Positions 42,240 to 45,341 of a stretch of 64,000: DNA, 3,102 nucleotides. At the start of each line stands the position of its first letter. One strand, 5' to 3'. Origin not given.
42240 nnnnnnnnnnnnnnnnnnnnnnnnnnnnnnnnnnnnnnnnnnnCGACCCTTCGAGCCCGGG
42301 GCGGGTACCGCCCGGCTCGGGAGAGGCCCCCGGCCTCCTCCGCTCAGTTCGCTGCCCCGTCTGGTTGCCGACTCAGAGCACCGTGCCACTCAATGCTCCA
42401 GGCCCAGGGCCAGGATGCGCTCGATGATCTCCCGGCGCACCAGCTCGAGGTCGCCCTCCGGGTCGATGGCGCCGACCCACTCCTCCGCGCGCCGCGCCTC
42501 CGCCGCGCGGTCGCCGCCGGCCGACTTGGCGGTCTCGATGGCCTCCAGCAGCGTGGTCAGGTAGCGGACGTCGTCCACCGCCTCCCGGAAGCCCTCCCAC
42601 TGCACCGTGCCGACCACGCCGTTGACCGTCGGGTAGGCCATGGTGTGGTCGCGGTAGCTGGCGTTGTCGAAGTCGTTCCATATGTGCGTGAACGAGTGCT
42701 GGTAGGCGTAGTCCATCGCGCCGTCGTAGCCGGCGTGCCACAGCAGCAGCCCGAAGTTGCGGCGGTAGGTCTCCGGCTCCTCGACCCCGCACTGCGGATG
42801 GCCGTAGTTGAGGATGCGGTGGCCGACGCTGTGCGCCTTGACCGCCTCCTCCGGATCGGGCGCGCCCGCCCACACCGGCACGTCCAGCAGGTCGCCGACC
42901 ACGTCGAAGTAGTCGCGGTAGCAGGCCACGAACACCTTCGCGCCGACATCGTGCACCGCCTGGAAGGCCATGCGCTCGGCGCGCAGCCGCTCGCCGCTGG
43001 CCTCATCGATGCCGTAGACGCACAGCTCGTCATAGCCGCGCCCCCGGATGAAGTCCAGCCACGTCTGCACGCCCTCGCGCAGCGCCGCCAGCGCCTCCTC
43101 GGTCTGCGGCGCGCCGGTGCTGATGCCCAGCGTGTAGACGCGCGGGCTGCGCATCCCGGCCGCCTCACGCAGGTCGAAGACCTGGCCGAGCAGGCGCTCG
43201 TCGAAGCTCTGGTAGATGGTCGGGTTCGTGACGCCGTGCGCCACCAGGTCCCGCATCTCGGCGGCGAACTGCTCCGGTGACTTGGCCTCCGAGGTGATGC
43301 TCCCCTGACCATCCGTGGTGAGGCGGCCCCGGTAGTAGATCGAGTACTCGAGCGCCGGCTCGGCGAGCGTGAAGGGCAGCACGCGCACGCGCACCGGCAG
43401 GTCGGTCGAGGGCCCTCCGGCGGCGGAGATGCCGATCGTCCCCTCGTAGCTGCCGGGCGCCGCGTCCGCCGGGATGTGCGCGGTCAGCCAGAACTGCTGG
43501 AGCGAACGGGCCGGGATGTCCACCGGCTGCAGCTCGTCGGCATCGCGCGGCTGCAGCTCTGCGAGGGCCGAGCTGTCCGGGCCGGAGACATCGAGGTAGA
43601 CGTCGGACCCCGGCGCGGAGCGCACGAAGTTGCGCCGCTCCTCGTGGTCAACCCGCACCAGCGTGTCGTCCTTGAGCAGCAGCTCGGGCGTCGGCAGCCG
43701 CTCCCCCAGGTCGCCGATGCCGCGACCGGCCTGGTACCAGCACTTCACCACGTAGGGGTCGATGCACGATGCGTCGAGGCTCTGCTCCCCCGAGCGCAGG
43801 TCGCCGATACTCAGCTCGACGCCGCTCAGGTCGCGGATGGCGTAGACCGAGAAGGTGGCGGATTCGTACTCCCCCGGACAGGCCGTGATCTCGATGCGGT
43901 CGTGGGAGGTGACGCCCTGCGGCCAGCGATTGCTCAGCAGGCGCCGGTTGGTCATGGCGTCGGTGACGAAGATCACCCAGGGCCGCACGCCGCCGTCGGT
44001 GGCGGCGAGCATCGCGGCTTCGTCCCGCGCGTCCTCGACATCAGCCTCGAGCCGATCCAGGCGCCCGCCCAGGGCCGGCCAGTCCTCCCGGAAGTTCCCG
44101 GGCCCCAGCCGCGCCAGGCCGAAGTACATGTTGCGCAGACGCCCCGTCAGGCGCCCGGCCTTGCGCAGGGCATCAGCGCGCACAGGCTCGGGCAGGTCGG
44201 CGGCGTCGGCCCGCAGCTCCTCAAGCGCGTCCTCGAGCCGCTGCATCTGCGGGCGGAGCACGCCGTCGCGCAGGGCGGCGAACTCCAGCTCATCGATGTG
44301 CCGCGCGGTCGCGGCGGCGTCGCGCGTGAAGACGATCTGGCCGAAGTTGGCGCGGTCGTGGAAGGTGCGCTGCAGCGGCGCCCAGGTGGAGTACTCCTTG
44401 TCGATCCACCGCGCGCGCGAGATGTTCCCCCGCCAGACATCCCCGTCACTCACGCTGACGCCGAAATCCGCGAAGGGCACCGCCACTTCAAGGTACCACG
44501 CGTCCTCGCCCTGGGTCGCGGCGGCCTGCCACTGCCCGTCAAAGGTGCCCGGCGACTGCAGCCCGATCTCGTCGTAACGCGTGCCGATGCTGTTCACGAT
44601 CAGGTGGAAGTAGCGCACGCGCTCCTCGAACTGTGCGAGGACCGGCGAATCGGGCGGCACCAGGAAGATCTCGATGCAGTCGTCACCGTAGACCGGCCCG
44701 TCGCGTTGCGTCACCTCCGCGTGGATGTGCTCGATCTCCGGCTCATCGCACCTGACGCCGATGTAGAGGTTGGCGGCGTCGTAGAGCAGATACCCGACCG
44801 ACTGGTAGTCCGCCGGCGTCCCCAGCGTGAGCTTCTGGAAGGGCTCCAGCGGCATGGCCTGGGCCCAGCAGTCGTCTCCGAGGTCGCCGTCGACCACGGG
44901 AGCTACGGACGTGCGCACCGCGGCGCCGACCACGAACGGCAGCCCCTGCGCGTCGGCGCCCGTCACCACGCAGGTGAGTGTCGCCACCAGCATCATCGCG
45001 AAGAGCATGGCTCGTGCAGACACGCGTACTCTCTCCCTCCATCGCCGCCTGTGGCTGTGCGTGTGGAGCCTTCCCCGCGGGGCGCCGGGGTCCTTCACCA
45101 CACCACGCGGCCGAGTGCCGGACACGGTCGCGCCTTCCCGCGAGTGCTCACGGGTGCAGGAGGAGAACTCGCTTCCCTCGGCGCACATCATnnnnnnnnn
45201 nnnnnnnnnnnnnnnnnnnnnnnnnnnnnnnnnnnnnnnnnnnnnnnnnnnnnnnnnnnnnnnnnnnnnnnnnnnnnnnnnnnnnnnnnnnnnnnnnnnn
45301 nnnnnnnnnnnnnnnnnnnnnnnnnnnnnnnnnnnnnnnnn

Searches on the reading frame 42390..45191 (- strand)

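Call 12: search_protein_families(library=pfam, proteins=[window:42390-45191:-], max_evalue=0.001)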
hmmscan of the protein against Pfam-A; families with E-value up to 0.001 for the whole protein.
window:42390-45191:- (933 aa): 3 families
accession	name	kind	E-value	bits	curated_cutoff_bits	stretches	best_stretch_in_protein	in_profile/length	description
PF22680.2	Glyco_hydro_123_N_2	-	1.3e-08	35.2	27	1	547-589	98-141/142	Glycoside hydrolase 123 N-terminal domain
PF19543.5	GH123_N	-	2.9e-06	25.9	22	1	555-605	256-306/969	Glycoside hydrolase 123, N-terminal domain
PF06452.16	CBM9_1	-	3e-05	24.4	23.4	1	100-243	1-133/185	Carbohydrate family 9 binding domain-like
